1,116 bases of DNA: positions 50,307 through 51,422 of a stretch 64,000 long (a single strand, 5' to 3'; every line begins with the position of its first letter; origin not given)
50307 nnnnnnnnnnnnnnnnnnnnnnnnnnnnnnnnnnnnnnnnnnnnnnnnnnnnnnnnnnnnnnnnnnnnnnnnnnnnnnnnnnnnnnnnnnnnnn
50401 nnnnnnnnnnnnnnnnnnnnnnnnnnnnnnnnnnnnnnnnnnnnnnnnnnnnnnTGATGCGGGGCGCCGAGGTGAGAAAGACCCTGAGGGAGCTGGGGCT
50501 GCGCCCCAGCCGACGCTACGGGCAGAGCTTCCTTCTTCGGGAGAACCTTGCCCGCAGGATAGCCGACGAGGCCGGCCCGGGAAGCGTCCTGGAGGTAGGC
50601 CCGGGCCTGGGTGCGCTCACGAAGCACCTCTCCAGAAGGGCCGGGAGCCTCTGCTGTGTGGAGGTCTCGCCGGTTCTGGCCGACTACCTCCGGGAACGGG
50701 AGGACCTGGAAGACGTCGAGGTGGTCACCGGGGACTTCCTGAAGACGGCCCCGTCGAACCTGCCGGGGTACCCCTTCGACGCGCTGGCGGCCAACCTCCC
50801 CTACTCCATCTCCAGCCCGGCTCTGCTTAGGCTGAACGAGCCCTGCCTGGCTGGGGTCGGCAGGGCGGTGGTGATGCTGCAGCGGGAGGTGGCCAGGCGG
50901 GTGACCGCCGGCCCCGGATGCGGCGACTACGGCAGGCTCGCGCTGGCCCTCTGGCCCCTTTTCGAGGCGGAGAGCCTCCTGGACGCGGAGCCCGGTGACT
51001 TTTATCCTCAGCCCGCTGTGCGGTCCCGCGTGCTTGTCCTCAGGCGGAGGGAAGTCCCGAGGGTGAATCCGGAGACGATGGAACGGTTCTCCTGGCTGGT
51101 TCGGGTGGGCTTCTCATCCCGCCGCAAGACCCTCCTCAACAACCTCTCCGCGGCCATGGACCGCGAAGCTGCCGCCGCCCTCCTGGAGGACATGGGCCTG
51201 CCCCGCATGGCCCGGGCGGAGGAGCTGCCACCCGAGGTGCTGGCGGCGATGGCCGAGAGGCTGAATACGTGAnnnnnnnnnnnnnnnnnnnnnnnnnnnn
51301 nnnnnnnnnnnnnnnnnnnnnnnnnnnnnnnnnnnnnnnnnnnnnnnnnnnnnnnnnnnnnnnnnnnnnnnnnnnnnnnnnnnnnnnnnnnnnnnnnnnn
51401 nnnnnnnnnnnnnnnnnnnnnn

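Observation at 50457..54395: rsmA-OMP-lipoprotein-methyltransferase module with stop/start overlaps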

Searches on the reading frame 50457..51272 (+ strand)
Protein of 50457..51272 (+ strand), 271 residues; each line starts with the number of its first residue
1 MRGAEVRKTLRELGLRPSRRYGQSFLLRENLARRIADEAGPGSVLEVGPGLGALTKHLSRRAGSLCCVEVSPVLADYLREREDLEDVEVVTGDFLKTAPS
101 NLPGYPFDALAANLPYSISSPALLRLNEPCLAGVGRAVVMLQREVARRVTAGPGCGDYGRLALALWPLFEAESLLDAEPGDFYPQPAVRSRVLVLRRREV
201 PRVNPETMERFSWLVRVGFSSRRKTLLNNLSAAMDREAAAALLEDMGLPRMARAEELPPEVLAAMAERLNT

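Call 4: search_protein_families(library=pfam, proteins=[window:50457-51272:+], max_evalue=0.1)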
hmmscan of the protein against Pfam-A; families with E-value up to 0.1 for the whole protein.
window:50457-51272:+ (271 aa): 6 families
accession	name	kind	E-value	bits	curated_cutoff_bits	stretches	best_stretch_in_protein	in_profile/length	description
PF00398.26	RrnaAD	-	5.3e-39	134.3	24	1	19-269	6-261/263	Ribosomal RNA adenine dimethylase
PF13649.12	Methyltransf_25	-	1.3e-05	26.2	27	1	44-112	1-70/97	Methyltransferase domain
PF08241.18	Methyltransf_11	-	0.00023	22.2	21.2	1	45-109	1-63/95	Methyltransferase domain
PF08242.18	Methyltransf_12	-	0.0018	19.4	30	1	45-112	1-71/98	Methyltransferase domain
PF13489.12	Methyltransf_23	-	0.004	17.3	27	1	27-76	9-58/164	Methyltransferase domain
PF05401.17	NodS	-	0.012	15.9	24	1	39-93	42-97/201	Nodulation protein S (NodS)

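Call 6: search_protein_families(library=ncbifam, proteins=[window:50457-51272:+], max_evalue=0.1)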
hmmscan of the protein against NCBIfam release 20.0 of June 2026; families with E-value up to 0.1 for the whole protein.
window:50457-51272:+ (271 aa): 24 families
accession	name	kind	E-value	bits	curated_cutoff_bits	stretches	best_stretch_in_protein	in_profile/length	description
TIGR00755.1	ksgA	equivalog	1.6e-55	188.2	171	1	16-268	2-255/256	16S rRNA (adenine(1518)-N(6)/adenine(1519)-N(6))-dimethyltransferase RsmA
NF000499.2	Erm23S_rRNA_broad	equivalog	5.7e-38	130.7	212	1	22-265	2-240/244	23S ribosomal RNA methyltransferase Erm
NF000337.1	erm_SHROVE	exception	4.8e-33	114.5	320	1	17-249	2-230/248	ErmE/ErmH/ErmO/ErmR family 23S rRNA (adenine(2058)-N(6))-methyltransferase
NF011486.0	PRK14896.1-1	equivalog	3.2e-26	92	450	1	12-267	17-274/284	16S ribosomal RNA methyltransferase A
NF042988.1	Erm46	exception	2.1e-19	69.8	503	1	21-247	11-229/255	23S rRNA (adenine(2058)-N(6))-methyltransferase Erm(46)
NF000047.1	ErmV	exception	1.8e-18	66.9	500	1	18-267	8-255/259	23S rRNA (adenine(2058)-N(6))-methyltransferase Erm(V)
NF000024.1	ErmS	exception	5.8e-18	65.2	675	1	16-234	58-274/319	23S rRNA (adenine(2058)-N(6))-methyltransferase Erm(S)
NF000087.1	ErmO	exception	4.4e-17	62.4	450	1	36-241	31-229/259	23S rRNA (adenine(2058)-N(6))-methyltransferase Erm(O)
NF012218.0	erm_38_23S_MT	exception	5.1e-16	58.6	800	1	40-226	32-216/386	23S rRNA (adenine(2058)-N(6))-methyltransferase Erm(38)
NF042938.1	Erm55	exception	9.5e-16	57.6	525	1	20-235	10-217/270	23S rRNA (adenine(2058)-N(6))-methyltransferase Erm(55)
NF000468.1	Erm37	exception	1.2e-12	48.2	350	1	18-199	8-172/179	23S rRNA (adenine(2058)-N(6))-methyltransferase Erm(37)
NF012223.0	erm_F_23S_MT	exception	7.6e-10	38.5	575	1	26-199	16-186/266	23S rRNA (adenine(2058)-N(6))-methyltransferase Erm(F)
NF000058.2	Erm41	exception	1.2e-09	38.4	350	1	18-198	6-173/173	23S rRNA (adenine(2058)-N(6))-methyltransferase Erm(41)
NF000077.1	Erm42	exception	3.1e-08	33.2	600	1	43-188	43-182/303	23S rRNA (adenine(2058)-N(6))-methyltransferase Erm(42)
TIGR00537.1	hemK_rel_arch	hypoth_equivalog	0.0002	21.1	87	1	24-97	8-78/179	HemK2/MTQ2 family protein methyltransferase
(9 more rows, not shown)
